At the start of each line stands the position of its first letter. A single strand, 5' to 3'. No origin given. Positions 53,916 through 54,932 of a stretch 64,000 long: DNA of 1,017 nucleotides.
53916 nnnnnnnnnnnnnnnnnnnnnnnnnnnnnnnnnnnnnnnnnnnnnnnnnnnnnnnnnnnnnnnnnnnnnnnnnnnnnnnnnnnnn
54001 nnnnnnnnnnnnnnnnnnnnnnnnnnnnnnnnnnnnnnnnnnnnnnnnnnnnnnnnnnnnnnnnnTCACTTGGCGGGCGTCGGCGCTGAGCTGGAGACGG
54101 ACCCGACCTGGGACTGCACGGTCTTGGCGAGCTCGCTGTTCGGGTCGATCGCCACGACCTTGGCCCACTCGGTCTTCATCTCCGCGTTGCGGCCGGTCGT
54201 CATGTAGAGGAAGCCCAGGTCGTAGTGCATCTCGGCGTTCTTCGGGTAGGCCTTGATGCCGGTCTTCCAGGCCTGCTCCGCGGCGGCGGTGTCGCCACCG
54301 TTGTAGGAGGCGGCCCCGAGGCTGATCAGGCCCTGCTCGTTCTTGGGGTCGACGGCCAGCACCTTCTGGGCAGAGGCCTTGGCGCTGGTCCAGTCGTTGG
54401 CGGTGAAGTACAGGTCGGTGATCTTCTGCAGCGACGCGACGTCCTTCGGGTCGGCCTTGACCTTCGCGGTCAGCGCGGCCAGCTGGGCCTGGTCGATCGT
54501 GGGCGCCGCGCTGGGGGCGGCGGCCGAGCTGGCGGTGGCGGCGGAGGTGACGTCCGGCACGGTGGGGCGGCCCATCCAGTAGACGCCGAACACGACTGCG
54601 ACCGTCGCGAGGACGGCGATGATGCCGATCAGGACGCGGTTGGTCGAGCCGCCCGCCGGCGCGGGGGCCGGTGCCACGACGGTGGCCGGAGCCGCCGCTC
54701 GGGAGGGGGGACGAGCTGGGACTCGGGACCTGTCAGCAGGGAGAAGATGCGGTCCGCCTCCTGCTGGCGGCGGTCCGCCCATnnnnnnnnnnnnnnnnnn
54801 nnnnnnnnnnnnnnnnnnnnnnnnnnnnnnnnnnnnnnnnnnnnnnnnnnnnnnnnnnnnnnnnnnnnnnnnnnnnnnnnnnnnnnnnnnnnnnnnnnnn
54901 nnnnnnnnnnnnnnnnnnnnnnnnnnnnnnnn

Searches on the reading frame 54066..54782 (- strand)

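Call 5: search_protein_families(library=pfam, proteins=[window:54066-54782:-], max_evalue=1)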
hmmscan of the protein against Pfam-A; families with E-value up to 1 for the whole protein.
window:54066-54782:- (238 aa): 14 families
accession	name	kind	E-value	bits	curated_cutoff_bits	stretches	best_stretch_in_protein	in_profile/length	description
PF14559.12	TPR_19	-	6.9e-09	36.3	25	2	163-225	5-67/68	Tetratricopeptide repeat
PF07719.23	TPR_2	-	6.7e-08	32.5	27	1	152-182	4-34/34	Tetratricopeptide repeat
PF13431.12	TPR_17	-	2e-07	31.2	24.4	2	172-201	2-31/34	Tetratricopeptide repeat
PF13414.12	TPR_11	-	3.1e-07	30.4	26.8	1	160-197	5-42/42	TPR repeat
PF13432.12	TPR_16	-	5.1e-07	30.5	32.7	2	161-201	9-49/65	Tetratricopeptide repeat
PF13428.12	TPR_14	-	2.2e-06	28.2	23.5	1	152-190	4-42/44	Tetratricopeptide repeat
PF13174.12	TPR_6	-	2.4e-05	25.1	26.3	0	118-147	3-32/33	Tetratricopeptide repeat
PF13181.12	TPR_8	-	4.6e-05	23.7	25.7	1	183-215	1-33/34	Tetratricopeptide repeat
PF14561.12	TPR_20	-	0.00032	21.4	25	0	97-132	4-39/90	Tetratricopeptide repeat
PF00515.34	TPR_1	-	0.00082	19.5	27.8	0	124-148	10-34/34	Tetratricopeptide repeat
PF23914.1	TPR_CcmH_CycH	-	0.0026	18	42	1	103-212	38-150/158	Cytochrome c-type biogenesis protein H TPR domain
PF25062.1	ARM_TT21_N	-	0.005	17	40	1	76-172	57-158/222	Tetratricopeptide repeat protein 21 N-terminal ARM repeat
PF17874.7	TPR_MalT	-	0.11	12.2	45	1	124-203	10-90/336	MalT-like TPR region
PF13424.12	TPR_12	-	0.18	12.4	30.1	0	110-146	40-76/77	Tetratricopeptide repeat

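Call 6: search_protein_families(library=ncbifam, proteins=[window:54066-54782:-], max_evalue=1)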
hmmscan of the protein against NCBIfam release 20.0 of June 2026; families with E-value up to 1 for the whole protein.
window:54066-54782:- (238 aa): 22 families
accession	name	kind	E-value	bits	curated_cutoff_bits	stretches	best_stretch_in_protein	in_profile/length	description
TIGR02917.1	PEP_TPR_lipo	equivalog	1.3e-08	33.2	312.2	1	84-226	503-644/899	XrtA/PEP-CTERM system TPR-repeat protein PrsT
TIGR02521.1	type_IV_pilW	equivalog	1.3e-07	31.4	154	2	153-216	35-98/234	type IV pilus biogenesis/stability protein PilW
NF008520.0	PRK11447.1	equivalog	3.1e-05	22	858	1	84-221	208-341/1157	cellulose synthase complex outer membrane protein BcsC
TIGR03939.1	PGA_TPR_OMP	equivalog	4.1e-05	22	366.65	1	128-220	99-192/800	poly-beta-1,6 N-acetyl-D-glucosamine export porin PgaA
TIGR02795.1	tol_pal_ybgF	equivalog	0.0001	22.9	90.1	1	155-225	45-118/119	tol-pal system protein YbgF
NF040959.1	MamA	equivalog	0.00017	21.1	200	1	104-209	94-199/204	magnetosome protein MamA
NF033920.0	C39_PA2778_fam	equivalog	0.00043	19.8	150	1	107-211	149-252/255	PA2778 family cysteine peptidase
NF033758.1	gliding_GltE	equivalog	0.00056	19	225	1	106-160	247-301/411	adventurous gliding motility TPR repeat lipoprotein GltE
TIGR02552.1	LcrH_SycD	equivalog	0.00077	19.2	104.8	1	127-228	30-131/136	SycD/LcrH family type III secretion system chaperone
TIGR00540.1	TPR_hemY_coli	hypoth_equivalog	0.001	17.9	142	1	93-173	304-383/385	heme biosynthesis-associated TPR protein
TIGR00990.1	3a0801s09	subfamily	0.0026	16.4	757.25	1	109-216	325-432/615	mitochondrial import receptor subunit TOM70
NF007692.0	PRK10370.1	equivalog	0.0064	16.1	306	1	93-151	59-117/206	heme lyase NrfEFG subunit NrfG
TIGR03302.1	OM_YfiO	subfamily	0.0064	16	81.4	1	145-187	66-108/239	outer membrane protein assembly factor BamD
NF033762.1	social_mot_Tgl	equivalog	0.0077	15.6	225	1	154-208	141-195/252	social motility TPR repeat lipoprotein Tgl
NF052400.1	M48_BAM_BepA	equivalog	0.0097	14.7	570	1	96-217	323-443/483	beta-barrel assembly-enhancing protease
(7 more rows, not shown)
